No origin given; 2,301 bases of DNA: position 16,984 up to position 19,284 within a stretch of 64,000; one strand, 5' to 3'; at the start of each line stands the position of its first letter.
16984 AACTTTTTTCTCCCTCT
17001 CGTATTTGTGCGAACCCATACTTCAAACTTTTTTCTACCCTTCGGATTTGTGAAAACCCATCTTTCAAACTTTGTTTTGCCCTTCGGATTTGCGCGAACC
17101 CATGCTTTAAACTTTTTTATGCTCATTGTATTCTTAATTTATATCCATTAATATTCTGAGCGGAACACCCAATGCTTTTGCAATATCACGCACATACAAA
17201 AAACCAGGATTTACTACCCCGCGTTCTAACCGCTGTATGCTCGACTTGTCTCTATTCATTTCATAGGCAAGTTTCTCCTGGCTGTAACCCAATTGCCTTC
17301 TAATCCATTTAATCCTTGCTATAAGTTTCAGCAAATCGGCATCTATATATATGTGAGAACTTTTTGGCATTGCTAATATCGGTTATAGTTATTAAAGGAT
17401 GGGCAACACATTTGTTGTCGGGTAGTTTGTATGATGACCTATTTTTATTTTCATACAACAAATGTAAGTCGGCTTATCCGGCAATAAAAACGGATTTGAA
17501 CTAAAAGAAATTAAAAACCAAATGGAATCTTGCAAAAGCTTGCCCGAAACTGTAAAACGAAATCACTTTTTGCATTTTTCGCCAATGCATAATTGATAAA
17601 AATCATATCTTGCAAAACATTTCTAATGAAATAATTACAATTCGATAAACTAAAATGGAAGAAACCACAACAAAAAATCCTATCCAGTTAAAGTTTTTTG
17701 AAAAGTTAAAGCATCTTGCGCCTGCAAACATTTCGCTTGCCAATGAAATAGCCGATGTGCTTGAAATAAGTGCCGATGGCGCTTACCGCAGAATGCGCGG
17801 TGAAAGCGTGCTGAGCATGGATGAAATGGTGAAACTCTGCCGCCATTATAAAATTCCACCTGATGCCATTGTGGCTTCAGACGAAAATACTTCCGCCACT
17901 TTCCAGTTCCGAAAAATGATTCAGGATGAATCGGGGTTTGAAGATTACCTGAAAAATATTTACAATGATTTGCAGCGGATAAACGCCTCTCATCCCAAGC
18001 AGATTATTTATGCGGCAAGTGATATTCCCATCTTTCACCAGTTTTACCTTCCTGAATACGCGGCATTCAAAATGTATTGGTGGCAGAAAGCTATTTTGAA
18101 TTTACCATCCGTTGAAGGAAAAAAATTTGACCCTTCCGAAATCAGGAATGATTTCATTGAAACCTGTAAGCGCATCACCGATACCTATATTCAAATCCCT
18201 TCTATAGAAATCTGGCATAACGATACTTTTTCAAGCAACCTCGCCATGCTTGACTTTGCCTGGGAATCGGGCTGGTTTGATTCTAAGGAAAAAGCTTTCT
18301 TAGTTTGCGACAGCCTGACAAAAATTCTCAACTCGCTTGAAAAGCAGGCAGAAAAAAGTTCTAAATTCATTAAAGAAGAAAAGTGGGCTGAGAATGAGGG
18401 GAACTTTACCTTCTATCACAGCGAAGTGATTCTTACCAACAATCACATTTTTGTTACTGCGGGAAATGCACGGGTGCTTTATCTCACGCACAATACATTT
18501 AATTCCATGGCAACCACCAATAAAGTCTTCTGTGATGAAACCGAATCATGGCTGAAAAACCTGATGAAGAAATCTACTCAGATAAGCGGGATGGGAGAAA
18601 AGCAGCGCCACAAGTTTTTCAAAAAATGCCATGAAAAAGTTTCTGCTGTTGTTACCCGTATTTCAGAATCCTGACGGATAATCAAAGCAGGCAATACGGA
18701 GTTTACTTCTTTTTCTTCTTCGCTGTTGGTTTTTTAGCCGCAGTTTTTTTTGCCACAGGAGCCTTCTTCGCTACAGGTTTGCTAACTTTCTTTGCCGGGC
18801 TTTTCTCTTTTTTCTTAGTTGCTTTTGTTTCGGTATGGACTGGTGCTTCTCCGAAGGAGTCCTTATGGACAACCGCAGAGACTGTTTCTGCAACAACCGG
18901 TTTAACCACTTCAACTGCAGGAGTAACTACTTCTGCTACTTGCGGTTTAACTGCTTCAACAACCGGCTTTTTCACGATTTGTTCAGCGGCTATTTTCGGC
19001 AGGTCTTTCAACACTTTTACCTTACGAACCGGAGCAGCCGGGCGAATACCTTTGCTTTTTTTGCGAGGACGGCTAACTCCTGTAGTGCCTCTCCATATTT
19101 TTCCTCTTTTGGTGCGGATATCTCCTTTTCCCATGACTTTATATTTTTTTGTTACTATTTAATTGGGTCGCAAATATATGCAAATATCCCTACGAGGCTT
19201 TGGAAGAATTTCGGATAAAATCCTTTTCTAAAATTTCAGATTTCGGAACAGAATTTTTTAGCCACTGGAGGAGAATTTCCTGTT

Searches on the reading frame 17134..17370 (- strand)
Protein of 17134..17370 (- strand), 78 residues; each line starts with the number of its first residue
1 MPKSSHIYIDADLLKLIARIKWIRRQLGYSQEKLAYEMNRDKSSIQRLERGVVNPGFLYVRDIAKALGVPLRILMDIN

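Call 6: search_protein_families(library=pfam, proteins=[window:17134-17370:-], max_evalue=0.01)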
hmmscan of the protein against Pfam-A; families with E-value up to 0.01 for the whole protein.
window:17134-17370:- (78 aa): 4 families
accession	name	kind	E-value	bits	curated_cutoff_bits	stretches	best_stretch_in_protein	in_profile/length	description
PF01381.28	HTH_3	-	1.3e-11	44.8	23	1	20-73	1-54/55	Helix-turn-helix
PF13560.12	HTH_31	-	1.8e-08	35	27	1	18-70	4-57/64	Helix-turn-helix domain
PF12844.13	HTH_19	-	2.8e-07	30.8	30.2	1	18-72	2-56/64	Helix-turn-helix domain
PF13936.12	HTH_38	-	0.0017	18.5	27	0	25-47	17-39/44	Helix-turn-helix domain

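Call 34: search_protein_families(library=phrogs, proteins=[window:17134-17370:-], max_evalue=0.1)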
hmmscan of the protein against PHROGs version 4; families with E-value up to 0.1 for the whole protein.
window:17134-17370:- (78 aa): 20 families
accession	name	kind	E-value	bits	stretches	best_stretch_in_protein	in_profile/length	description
phrog_8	-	transcription regulation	1.6e-09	38.7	1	16-71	77-132/346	transcriptional regulator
phrog_2439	-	transcription regulation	1.6e-09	38.2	1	19-75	11-67/367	transcriptional regulator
phrog_3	-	transcription regulation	1.5e-08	35.9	1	15-74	88-145/430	transcriptional repressor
phrog_1373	-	transcription regulation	1.6e-08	35.7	1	17-74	65-122/166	transcriptional regulator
phrog_4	-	transcription regulation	5e-08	33.3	1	16-74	137-191/400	transcriptional repressor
phrog_2328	-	transcription regulation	7.7e-07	30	1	16-75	16-75/128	transcriptional repressor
phrog_5823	-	transcription regulation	8.2e-07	29.5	1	18-74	9-66/404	transcriptional regulator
phrog_2104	-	unknown function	1.3e-05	26.3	1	18-56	42-80/103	-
phrog_2967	-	transcription regulation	0.00023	21.8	1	17-75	12-70/225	transcriptional regulator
phrog_955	-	DNA, RNA and nucleotide metabolism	0.00046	21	1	18-58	27-69/142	HTH DNA binding protein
phrog_9908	-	DNA, RNA and nucleotide metabolism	0.0046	17.1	1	14-69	12-67/282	DNA binding protein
phrog_2339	-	DNA, RNA and nucleotide metabolism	0.0047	17.9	1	15-52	25-62/98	HTH DNA binding protein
phrog_13326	-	unknown function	0.0077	17.4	1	30-74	9-53/151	-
phrog_13557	-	unknown function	0.0086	17.2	1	14-34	45-65/106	-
phrog_36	-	transcription regulation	0.0096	16.5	1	10-49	141-176/220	transcriptional regulator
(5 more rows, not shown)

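Call 48: search_protein_families(library=padloc, proteins=[window:17134-17370:-], max_evalue=0.1)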
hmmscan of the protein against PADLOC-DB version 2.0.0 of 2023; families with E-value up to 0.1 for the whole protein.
window:17134-17370:- (78 aa): 20 families
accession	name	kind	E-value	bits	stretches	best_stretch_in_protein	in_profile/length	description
PDLC02926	HTH_VI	-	2.5e-10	38.5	1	19-75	5-61/92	-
PDLC03665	Control_protein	-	2e-07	29.2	1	18-77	11-71/77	control protein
PDLC04142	capH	-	2.2e-07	29.9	1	16-76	7-67/103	capH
PDLC03664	Control_protein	-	2.3e-07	29.2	1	5-72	3-70/74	control protein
PDLC04760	PDC-M64C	-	5.8e-06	24.6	1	13-71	24-82/93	-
PDLC03668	Control_protein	-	6.8e-05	21.3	1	15-69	8-62/79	control protein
PDLC03949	RmrA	-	0.00012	19.1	1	18-73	5-60/363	-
PDLC03951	RmrA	-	0.00031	17.8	1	19-75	12-68/400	-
PDLC03666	Control_protein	-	0.00032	19.1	1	21-68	12-59/77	control protein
PDLC03536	REase_II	-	0.0007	17.3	1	17-78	12-73/237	Type II restriction enzyme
PDLC03954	RmrA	-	0.0015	15.5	1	19-75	14-70/380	-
PDLC03943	RmrA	-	0.0041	14.2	1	20-72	7-59/370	-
PDLC04762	PDC-M64C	-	0.0057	14.7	1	14-71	26-83/97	-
PDLC03952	RmrA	-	0.0083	13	1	18-72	25-79/395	-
PDLC03953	RmrA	-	0.011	13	1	19-72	9-62/373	-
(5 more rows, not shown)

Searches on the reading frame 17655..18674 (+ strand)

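Call 6: search_protein_families(library=pfam, proteins=[window:17655-18674:+], max_evalue=0.01)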
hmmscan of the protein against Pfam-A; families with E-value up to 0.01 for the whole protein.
window:17655-18674:+ (339 aa): 1 family
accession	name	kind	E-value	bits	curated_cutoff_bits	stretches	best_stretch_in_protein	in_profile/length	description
PF08667.16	BetR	-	7.2e-05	23.4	21.6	1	24-77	20-73/148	BetR domain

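Call 34: search_protein_families(library=phrogs, proteins=[window:17655-18674:+], max_evalue=0.1)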
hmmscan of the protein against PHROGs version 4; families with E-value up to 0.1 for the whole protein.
window:17655-18674:+ (339 aa): 0 families

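Call 48: search_protein_families(library=padloc, proteins=[window:17655-18674:+], max_evalue=0.1)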
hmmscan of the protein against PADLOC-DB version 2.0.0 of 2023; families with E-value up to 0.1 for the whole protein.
window:17655-18674:+ (339 aa): 0 families

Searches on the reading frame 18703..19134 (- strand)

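Call 6: search_protein_families(library=pfam, proteins=[window:18703-19134:-], max_evalue=0.01)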
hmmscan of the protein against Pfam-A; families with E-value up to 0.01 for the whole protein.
window:18703-19134:- (143 aa): 2 families
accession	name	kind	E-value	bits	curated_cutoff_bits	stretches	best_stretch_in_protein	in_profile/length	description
PF17070.10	Thx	-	3.5e-11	43.2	29.7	1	1-26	1-26/27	30S ribosomal protein Thx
PF17067.10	RPS31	-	0.0099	16.5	32.5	1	2-33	56-87/99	Ribosomal protein S31e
